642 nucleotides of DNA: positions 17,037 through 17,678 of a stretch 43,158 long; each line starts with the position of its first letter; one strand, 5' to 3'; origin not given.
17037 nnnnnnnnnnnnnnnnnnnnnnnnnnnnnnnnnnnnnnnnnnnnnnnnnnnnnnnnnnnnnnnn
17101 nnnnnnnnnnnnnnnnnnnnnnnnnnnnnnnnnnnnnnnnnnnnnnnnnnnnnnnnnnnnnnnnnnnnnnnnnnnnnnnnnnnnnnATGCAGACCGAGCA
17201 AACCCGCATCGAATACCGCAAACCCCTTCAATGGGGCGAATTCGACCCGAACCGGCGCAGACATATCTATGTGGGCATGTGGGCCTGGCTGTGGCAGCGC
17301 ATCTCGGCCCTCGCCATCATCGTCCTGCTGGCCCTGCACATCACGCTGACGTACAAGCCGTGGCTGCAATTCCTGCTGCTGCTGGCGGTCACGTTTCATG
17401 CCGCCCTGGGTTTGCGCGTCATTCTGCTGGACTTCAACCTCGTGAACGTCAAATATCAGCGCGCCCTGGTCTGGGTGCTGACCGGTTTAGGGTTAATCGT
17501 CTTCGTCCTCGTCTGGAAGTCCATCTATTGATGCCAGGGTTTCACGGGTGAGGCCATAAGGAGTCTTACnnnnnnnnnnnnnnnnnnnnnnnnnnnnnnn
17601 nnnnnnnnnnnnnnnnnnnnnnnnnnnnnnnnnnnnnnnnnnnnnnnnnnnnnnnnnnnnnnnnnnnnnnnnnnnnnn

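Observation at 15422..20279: Operon joining a complex-II-type enzyme to a Rieske/cytochrome b (complex-III-type) module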

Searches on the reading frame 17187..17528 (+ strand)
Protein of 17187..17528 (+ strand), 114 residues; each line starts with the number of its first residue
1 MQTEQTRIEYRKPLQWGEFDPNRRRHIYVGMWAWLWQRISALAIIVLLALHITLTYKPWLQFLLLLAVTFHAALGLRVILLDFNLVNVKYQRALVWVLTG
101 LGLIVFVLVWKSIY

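Call 3: search_protein_families(library=pfam, proteins=[window:17187-17528:+], max_evalue=0.01)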
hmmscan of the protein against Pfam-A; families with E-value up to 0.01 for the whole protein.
window:17187-17528:+ (114 aa): 1 family
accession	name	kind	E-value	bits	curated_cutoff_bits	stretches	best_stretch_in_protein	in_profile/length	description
PF01127.27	Sdh_cyt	-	1.8e-07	31.7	25.8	1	29-104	18-119/122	Succinate dehydrogenase/Fumarate reductase transmembrane subunit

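Call 4: search_protein_families(library=ncbifam, proteins=[window:17187-17528:+], max_evalue=0.01)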
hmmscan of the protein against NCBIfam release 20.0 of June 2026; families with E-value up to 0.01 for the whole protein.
window:17187-17528:+ (114 aa): 2 families
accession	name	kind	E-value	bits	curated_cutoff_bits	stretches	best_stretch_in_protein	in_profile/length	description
TIGR02970.1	succ_dehyd_cytB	equivalog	2.2e-05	24.7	52.3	1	61-110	68-118/120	succinate dehydrogenase, cytochrome b556 subunit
TIGR02968.1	succ_dehyd_anc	equivalog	6.1e-05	23.2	41.8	1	60-109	52-99/105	succinate dehydrogenase, hydrophobic membrane anchor protein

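Call 34: search_solved_structures(query=window:17187-17528:+, max_evalue=10, show_alignments=2)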
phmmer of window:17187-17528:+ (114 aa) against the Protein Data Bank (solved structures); distinct sequences matched with E-value up to 10: 3.
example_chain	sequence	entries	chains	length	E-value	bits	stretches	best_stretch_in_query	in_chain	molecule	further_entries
6lum_C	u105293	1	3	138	5.7e-10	42.7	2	60-108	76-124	Succinate dehydrogenase subunit C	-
6lum_D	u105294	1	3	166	0.013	19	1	23-54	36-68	Succinate dehydrogenase subunit D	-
5lnk_K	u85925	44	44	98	2.9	11.4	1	39-92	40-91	Mitochondrial complex I, ND4L subunit | NADH-ubiquinone oxidoreductase chain 4L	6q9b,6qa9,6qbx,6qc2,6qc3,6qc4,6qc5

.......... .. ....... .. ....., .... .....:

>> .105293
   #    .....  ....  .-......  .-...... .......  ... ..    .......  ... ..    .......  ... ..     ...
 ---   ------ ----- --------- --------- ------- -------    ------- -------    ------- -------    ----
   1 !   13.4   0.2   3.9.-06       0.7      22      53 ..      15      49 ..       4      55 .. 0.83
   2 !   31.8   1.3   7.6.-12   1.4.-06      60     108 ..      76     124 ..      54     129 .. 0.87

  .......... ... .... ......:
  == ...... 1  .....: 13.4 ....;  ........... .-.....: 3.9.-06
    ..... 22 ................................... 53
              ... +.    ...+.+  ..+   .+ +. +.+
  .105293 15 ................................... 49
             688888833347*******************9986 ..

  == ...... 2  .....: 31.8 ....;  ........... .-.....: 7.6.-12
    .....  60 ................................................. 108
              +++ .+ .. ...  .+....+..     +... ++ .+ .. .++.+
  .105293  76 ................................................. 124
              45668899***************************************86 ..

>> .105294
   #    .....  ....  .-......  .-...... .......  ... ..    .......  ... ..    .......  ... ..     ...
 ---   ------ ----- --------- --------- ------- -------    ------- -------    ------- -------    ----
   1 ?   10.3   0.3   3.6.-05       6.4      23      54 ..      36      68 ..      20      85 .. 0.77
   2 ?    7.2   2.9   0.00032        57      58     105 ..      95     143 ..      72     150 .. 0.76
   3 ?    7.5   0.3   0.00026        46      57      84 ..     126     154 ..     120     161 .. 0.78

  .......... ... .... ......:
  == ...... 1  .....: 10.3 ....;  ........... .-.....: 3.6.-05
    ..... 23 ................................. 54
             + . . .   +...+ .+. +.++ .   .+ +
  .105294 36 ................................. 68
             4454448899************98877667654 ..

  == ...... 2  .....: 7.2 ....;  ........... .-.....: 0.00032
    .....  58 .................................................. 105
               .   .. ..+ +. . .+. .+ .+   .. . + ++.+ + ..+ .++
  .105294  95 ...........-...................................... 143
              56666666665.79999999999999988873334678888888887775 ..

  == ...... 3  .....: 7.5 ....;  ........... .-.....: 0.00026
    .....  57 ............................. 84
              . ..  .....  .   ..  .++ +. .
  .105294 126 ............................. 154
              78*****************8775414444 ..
